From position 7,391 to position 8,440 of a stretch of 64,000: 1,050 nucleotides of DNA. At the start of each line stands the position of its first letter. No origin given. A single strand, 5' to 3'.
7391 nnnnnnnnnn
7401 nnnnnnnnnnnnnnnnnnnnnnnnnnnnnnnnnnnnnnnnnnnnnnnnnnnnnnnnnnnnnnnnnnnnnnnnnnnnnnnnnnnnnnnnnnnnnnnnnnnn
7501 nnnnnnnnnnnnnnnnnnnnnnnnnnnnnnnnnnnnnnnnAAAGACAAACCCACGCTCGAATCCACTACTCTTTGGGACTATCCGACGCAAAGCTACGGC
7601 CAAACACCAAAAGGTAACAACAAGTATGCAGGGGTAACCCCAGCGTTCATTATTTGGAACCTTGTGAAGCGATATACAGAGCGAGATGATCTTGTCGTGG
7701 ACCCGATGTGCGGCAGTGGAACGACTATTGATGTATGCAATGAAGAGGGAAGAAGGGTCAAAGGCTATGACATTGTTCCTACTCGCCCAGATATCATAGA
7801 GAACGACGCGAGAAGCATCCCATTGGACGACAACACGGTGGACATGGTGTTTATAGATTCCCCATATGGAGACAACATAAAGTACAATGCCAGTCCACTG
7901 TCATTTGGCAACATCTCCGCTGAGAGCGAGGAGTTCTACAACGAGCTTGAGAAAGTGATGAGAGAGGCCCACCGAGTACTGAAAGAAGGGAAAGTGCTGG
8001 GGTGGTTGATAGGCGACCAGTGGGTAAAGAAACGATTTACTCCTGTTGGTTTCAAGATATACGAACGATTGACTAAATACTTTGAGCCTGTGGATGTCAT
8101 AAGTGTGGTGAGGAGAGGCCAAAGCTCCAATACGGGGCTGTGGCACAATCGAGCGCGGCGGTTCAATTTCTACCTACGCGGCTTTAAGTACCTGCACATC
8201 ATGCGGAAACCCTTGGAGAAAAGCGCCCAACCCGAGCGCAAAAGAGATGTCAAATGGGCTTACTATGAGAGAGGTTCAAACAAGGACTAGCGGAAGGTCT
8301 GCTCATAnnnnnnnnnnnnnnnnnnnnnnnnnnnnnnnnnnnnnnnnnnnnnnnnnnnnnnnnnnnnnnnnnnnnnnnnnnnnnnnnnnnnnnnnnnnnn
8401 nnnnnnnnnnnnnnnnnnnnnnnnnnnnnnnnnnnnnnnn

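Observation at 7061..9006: DCD/PUA-like reader domain fused to a DNA-type methyltransferase, paired with a PD-(D/E)XK-like nuclease in a low-GC island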

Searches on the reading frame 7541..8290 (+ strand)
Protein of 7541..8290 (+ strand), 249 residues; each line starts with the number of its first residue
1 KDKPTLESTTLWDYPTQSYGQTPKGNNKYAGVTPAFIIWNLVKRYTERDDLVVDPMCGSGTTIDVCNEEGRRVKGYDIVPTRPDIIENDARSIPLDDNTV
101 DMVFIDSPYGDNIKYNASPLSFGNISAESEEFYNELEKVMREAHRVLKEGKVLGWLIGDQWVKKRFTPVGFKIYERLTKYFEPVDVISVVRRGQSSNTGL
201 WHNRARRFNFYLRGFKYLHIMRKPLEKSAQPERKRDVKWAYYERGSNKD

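Call 35: search_protein_representatives(protein=window:7541-8290:+)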
Query: 249 residues. Proteins with E-value up to 0.001 (for the whole library): 2187; up to 1e-10: 599; up to 1e-30: 78. The best 150 are listed.
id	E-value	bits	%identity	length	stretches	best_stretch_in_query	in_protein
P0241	9.8e-120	415.1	72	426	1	5-248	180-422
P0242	3.0e-107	374.2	68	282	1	3-249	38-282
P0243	5.9e-100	350.3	68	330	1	2-232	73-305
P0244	3.8e-89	314.9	62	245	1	3-232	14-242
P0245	8.5e-88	310.5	66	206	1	41-248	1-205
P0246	4.2e-81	288.5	62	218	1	18-223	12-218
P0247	2.3e-69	250.1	68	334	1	3-165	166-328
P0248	1.3e-67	244.3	54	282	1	21-228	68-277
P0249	1.0e-65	238.1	46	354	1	2-226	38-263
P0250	5.9e-63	229.1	44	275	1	2-234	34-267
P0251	1.1e-60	221.7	45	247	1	3-223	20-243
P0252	6.6e-60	219.1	46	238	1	4-223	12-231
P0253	1.1e-59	218.3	47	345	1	4-234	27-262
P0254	2.9e-59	217.0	49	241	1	7-223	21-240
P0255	3.9e-59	216.6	47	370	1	4-224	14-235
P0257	1.7e-57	211.2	46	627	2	56-225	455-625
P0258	7.0e-56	205.9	40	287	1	6-245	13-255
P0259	2.0e-55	204.4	41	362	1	4-237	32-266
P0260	1.9e-54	201.2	42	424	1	7-229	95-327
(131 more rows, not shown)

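Call 36: search_protein_families(library=pfam, proteins=[P0241, P0249, P0250, P0251, P0253, P0255, P0257, P0258, P0259, P0260], max_evalue=0.001)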
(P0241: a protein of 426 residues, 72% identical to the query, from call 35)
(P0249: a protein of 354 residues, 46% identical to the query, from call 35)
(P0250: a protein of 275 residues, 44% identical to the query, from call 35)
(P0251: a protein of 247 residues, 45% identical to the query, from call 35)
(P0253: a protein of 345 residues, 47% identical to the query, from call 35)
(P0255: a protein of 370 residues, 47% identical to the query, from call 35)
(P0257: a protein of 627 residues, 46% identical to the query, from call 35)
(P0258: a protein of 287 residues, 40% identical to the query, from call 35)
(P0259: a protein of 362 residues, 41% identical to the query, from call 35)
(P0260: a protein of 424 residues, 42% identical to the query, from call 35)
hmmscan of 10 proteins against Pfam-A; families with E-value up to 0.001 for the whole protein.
P0241 (426 aa): 5 families
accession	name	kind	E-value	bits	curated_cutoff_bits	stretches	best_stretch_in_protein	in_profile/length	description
PF01555.25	N6_N4_Mtase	-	1.7e-20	74.4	26.7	1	177-262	134-220/221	DNA methylase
PF10539.14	Dev_Cell_Death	-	3e-18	66.3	27.8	1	22-111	2-94/126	Development and cell death domain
PF01170.24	UPF0020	-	2.9e-06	27.6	22.3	0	222-236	27-41/197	RMKL-like, methyltransferase domain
PF08241.18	Methyltransf_11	-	3.8e-05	24.7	21.2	0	232-280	5-66/95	Methyltransferase domain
PF05148.21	Methyltransf_8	-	0.0004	20.8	27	0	226-279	75-128/219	Hypothetical methyltransferase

P0249 (354 aa): 3 families
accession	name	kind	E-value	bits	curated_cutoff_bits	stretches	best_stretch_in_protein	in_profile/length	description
PF01555.25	N6_N4_Mtase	-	2.2e-21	77.3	26.7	2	22-120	117-217/221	DNA methylase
PF01170.24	UPF0020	-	6.5e-05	23.1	22.3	0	83-97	27-41/197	RMKL-like, methyltransferase domain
PF08241.18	Methyltransf_11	-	0.00012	23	21.2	0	170-190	74-94/95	Methyltransferase domain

P0250 (275 aa): 5 families
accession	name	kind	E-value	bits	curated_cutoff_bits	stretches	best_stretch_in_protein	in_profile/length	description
PF01555.25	N6_N4_Mtase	-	1.6e-22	81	26.7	2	40-113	140-214/221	DNA methylase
PF01170.24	UPF0020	-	3.6e-06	27.2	22.3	0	79-94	27-42/197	RMKL-like, methyltransferase domain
PF08241.18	Methyltransf_11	-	3.3e-05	24.9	21.2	0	86-137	2-66/95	Methyltransferase domain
PF13847.12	Methyltransf_31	-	3.5e-05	24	27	0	117-188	58-110/145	Methyltransferase domain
PF03602.21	Cons_hypoth95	-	0.00043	20.4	24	0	122-153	104-135/182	Conserved hypothetical protein 95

P0251 (247 aa): 3 families
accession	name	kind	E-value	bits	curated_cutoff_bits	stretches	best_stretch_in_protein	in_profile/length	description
PF01555.25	N6_N4_Mtase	-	2.4e-17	64.1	26.7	2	28-97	141-211/221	DNA methylase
PF01170.24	UPF0020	-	7.5e-07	29.5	22.3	0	66-81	27-42/197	RMKL-like, methyltransferase domain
PF20819.2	T4_Rnl1_C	-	0.00056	20.6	27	1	134-211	26-104/122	T4 RNA ligase 1, C-terminal domain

P0253 (345 aa): 4 families
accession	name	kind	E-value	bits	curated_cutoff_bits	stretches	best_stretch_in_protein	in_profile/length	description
PF01555.25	N6_N4_Mtase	-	2.3e-22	80.5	26.7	2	17-103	126-213/221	DNA methylase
PF05148.21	Methyltransf_8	-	5.8e-06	26.8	27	0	57-125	59-125/219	Hypothetical methyltransferase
PF08241.18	Methyltransf_11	-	2.6e-05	25.2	21.2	0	80-127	5-65/95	Methyltransferase domain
PF01170.24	UPF0020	-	0.00053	20.2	22.3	0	71-84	28-41/197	RMKL-like, methyltransferase domain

P0255 (370 aa): 4 families
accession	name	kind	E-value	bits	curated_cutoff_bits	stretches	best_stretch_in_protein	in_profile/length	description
PF01555.25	N6_N4_Mtase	-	1.5e-21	77.9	26.7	2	50-90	173-213/221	DNA methylase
PF08241.18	Methyltransf_11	-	6.7e-06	27.1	21.2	0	146-165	76-95/95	Methyltransferase domain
PF13847.12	Methyltransf_31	-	0.00021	21.5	27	0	57-90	2-38/145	Methyltransferase domain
PF01170.24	UPF0020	-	0.00031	20.9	22.3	0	57-81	27-51/197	RMKL-like, methyltransferase domain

P0257 (627 aa): 2 families
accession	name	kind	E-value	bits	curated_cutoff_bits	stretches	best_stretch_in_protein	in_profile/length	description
PF01555.25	N6_N4_Mtase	-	1.5e-07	32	26.7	0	531-565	27-61/221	DNA methylase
PF14528.11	LAGLIDADG_3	-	0.0001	22.9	22.5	0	327-383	9-63/82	LAGLIDADG-like domain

P0258 (287 aa): 2 families
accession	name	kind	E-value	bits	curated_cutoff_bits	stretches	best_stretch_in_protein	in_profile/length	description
PF01555.25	N6_N4_Mtase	-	5.8e-20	72.6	26.7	2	13-88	138-214/221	DNA methylase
PF01170.24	UPF0020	-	0.00012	22.3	22.3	0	54-69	27-42/197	RMKL-like, methyltransferase domain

P0259 (362 aa): 6 families
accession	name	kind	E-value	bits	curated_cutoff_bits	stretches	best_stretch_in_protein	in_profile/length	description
PF01555.25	N6_N4_Mtase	-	4e-21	76.4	26.7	2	33-106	137-211/221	DNA methylase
PF08241.18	Methyltransf_11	-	2.4e-06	28.5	21.2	0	86-132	6-65/95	Methyltransferase domain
PF05148.21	Methyltransf_8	-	7.3e-06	26.5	27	0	77-133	73-128/219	Hypothetical methyltransferase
PF01170.24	UPF0020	-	2.9e-05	24.3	22.3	0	112-142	106-136/197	RMKL-like, methyltransferase domain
PF13847.12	Methyltransf_31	-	0.00023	21.3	27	0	114-188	59-114/145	Methyltransferase domain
PF03602.21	Cons_hypoth95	-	0.00054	20.1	24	0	118-144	104-130/182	Conserved hypothetical protein 95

P0260 (424 aa): 2 families
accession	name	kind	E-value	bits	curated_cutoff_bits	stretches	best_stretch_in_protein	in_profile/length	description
PF01555.25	N6_N4_Mtase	-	6.8e-20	72.4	26.7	2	92-169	136-214/221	DNA methylase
PF08241.18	Methyltransf_11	-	0.00011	23.1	21.2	0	164-194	24-67/95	Methyltransferase domain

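Call 40: find_homologous_proteins(query=P0250)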
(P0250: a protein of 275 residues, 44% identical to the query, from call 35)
Query P0250 (275 aa): 4765 proteins with E <= 0.001 among 5217 candidates; the best 120 are listed.
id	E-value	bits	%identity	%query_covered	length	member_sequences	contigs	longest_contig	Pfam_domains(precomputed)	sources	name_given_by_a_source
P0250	2.1e-190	649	100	100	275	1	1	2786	PF13847.13,PF01170.25,PF01555.25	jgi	jgi:DNA modification methylase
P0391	2.5e-111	390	72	82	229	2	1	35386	PF01170.25,PF08241.19,PF01555.25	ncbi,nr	ncbi:MAG: DNA methylase [Spirochaetes bacterium]|nr:DNA methylase [Spirochaetota bacterium]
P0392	6.7e-110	385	69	83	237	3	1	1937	PF01170.25,PF08241.19,PF01555.25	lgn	-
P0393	6.5e-107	375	67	84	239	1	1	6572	PF13847.13,PF01170.25,PF08241.19,PF01555.25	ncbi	-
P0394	1.3e-104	368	67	83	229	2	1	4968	PF01170.25,PF01555.25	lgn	-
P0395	2.6e-99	350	67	81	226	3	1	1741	PF01170.25,PF08241.19,PF01555.25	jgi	-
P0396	3.6e-99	350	66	81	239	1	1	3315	PF01170.25,PF08241.19,PF01555.25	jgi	jgi:DNA modification methylase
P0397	4.2e-98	346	66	81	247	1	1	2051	PF01170.25,PF01555.25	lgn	-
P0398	4.2e-98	346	66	80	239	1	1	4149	PF13649.13,PF01170.25,PF05148.22,PF08241.19,PF01555.25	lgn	-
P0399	6.0e-98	346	65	81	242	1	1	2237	PF01170.25,PF08241.19,PF01555.25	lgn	-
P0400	6.2e-98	346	60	90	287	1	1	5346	PF13649.13,PF01170.25,PF08241.19,PF01555.25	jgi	jgi:SAM-dependent methyltransferase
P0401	2.2e-97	344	63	82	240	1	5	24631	PF13847.13,PF13649.13,PF01170.25,PF08241.19,PF01555.25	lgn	-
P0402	5.5e-97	343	62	89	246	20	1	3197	PF13649.13,PF01170.25,PF05148.22,PF08241.19,PF01555.25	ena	-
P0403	5.6e-97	343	63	84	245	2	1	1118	PF01170.25,PF08241.19,PF01555.25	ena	-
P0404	1.8e-96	341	61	86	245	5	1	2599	PF01170.25,PF01555.25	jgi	-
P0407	2.7e-96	340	62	84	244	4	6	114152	PF01170.25,PF01555.25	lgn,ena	-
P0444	5.0e-94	333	63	81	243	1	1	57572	PF01170.25,PF08241.19,PF01555.25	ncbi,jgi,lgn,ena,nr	ncbi:MAG: methyltransferase domain-containing protein [Polyangiaceae bacterium]|nr:methyltransferase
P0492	8.2e-93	329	60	87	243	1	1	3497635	PF01170.25,PF01555.25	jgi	jgi:adenine-specific DNA-methyltransferase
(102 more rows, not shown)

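Call 41: find_encoding_contigs(protein=P0391, flank=3000, max_places=1)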
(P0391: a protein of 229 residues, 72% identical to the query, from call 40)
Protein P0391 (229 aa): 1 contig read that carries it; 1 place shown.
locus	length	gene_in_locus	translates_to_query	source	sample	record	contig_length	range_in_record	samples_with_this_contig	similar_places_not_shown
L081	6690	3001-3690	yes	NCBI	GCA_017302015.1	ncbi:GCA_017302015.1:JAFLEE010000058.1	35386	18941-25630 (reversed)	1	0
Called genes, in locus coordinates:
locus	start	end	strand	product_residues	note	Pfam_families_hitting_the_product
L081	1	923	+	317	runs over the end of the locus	PF00348:polyprenyl_synt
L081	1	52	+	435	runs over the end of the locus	PF00815:Histidinol_dh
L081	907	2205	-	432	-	PF00919:UPF0004, PF04055:Radical_SAM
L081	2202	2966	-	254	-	PF00535:Glycos_transf_2, PF13641:Glyco_tranf_2_3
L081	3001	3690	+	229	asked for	PF01555:N6_N4_Mtase, PF01170:UPF0020 (faint), PF08241:Methyltransf_11 (faint)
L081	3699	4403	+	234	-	-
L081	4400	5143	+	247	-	PF01553:Acyltransferase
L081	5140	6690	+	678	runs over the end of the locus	PF13360:PQQ_2 (weak), PF00691:OmpA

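Call 42: find_encoding_contigs(protein=P0444, flank=3000, max_places=1)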
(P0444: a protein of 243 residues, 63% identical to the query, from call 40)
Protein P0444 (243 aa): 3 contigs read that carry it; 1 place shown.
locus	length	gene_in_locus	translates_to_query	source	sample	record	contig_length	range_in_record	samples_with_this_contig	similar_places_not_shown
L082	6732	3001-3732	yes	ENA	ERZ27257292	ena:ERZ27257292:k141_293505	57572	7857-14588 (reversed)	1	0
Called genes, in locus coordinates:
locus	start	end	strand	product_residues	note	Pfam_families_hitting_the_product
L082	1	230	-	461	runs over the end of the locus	-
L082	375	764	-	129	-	-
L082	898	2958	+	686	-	PF08298:AAA_PrkA, PF06798:PrkA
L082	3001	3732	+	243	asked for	PF01555:N6_N4_Mtase, PF01170:UPF0020 (faint), PF08241:Methyltransf_11 (faint)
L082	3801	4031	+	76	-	-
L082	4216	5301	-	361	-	PF12146:Hydrolase_4, PF00561:Abhydrolase_1, PF12697:Abhydrolase_6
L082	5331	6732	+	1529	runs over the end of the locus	PF00069:Pkinase, PF07714:PK_Tyr_Ser-Thr, PF01590:GAF, PF13185:GAF_2, PF00158:Sigma54_activat, PF14532:Sigma54_activ_2, PF25601:AAA_lid_14, PF02954:HTH_8, +5 more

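Call 43: find_encoding_contigs(protein=P0492, flank=3000, max_places=1)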
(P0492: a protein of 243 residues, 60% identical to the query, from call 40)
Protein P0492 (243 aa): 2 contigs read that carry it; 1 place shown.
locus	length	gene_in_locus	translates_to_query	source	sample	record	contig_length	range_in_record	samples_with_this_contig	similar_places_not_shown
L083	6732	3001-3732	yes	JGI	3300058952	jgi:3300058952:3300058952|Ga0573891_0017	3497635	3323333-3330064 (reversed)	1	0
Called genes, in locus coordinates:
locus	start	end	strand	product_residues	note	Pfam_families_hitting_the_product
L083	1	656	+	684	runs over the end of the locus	PF08298:AAA_PrkA, PF06798:PrkA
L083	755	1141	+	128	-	PF01124:MAPEG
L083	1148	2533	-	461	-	-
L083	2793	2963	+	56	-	-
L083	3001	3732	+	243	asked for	PF01555:N6_N4_Mtase, PF01170:UPF0020 (faint)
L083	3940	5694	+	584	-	-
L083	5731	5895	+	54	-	-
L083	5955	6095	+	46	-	-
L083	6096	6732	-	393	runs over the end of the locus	PF08007:JmjC_2, PF20514:WHD_ROXA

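Call 44: find_encoding_contigs(protein=P0407, flank=3000, max_places=1)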
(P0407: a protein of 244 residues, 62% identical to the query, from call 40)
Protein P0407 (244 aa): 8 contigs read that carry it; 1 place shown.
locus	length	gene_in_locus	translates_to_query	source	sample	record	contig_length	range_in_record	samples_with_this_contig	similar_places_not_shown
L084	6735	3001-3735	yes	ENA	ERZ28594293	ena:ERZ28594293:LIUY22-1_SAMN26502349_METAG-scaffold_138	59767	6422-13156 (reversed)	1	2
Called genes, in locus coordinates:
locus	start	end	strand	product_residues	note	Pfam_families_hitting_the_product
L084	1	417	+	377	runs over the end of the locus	PF00072:Response_reg, PF08668:HDOD, PF01966:HD (weak)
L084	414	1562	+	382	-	PF00072:Response_reg, PF02518:HATPase_c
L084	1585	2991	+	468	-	PF01079:Hint (weak), PF13403:Hint_2 (faint), PF14623:Vint (weak)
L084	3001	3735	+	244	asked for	PF01555:N6_N4_Mtase, PF01170:UPF0020 (faint)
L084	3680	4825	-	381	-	PF08007:JmjC_2, PF02311:AraC_binding (weak)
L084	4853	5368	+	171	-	PF08238:Sel1 (faint)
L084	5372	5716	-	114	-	-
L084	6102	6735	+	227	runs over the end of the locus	PF10604:Polyketide_cyc2 (weak)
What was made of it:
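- The four DCD-less relatives I examined are orphans in housekeeping neighbourhoods (calls 41-44).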

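Call 46: search_protein_families(library=pfam, proteins=[L081:3699-4403:+], max_evalue=0.1)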
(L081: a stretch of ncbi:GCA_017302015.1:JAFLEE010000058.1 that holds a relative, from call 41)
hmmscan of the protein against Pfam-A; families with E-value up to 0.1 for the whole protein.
L081:3699-4403:+ (234 aa): 0 families

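Call 75: search_solved_structures(query=A4, max_evalue=0.01)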
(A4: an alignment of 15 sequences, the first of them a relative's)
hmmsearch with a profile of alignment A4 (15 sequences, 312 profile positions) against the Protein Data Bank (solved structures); distinct sequences matched with E-value up to 0.01: 14.
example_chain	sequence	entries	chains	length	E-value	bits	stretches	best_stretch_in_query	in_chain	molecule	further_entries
2zie_A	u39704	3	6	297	1.4e-19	73.5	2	101-202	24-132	Putative modification methylase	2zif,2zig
8s9m_A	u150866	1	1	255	1.2e-12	50.7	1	61-98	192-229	DNA cytosine-N4 methyltransferase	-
8s9n_A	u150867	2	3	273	1.5e-12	50.4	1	61-98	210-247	DNA cytosine-N4 methyltransferase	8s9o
1g60_A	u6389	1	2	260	5.2e-09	38.8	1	27-95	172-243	Adenine-specific Methyltransferase MboIIA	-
1eg2_A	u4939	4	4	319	2.3e-08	36.7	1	50-97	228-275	MODIFICATION METHYLASE RSRI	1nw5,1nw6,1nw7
6pbd_A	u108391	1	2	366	2.3e-08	36.7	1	37-93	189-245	Modification methylase CcrMI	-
9c3u_A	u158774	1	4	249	3.1e-08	36.2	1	50-96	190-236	Methyltransferase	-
8urk_A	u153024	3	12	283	3.6e-08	36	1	50-97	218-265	Methyltransferase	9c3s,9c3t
1nw8_A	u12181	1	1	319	4.5e-08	35.7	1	50-97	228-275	MODIFICATION METHYLASE RSRI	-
5hfj_A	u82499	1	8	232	1.1e-05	27.9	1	57-92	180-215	Adenine specific DNA methyltransferase (DpnA)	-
5hek_A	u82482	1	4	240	1.2e-05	27.8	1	57-92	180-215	Adenine specific DNA methyltransferase (DpnA)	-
1ve3_A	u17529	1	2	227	0.00021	23.6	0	151-176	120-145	hypothetical protein PH0226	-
6zxw_G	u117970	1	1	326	0.0015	20.8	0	64-127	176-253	tRNA (Guanine(10)-N2)-dimethyltransferase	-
6zxv_A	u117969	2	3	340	0.0017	20.7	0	64-127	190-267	tRNA (Guanine(10)-N2)-dimethyltransferase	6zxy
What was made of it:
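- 7556..8290 (+): Methyltransferase core, aa 166-409. It has an invariant N-terminal loop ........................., motif I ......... (aa 214-222) and motif IV DSPY (aa 266-269). The motif order I before IV is permuted relative to beta-class enzymes. Profile against PDB gives DNA methylases at 1e-19 to 1e-8 (call 75).
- On RNA m2G methyltransferases (Trm11 / UPF0020 / TIGR01177): Trm11 scores E 1.5e-3 against 1e-19 for DNA methylases (call 75).
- DNA rather than RNA enzyme: the profile hits TTHA0409 at 1e-19, N4C methylases at 1e-12, then MboIIA, RsrI, CcrM and DpnA, but Trm11 only at 1.5e-3 (call 75). Sequence profiles rank DNA N6/N4 methylases 5 to 16 orders of magnitude ahead of Trm11 (call 75).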
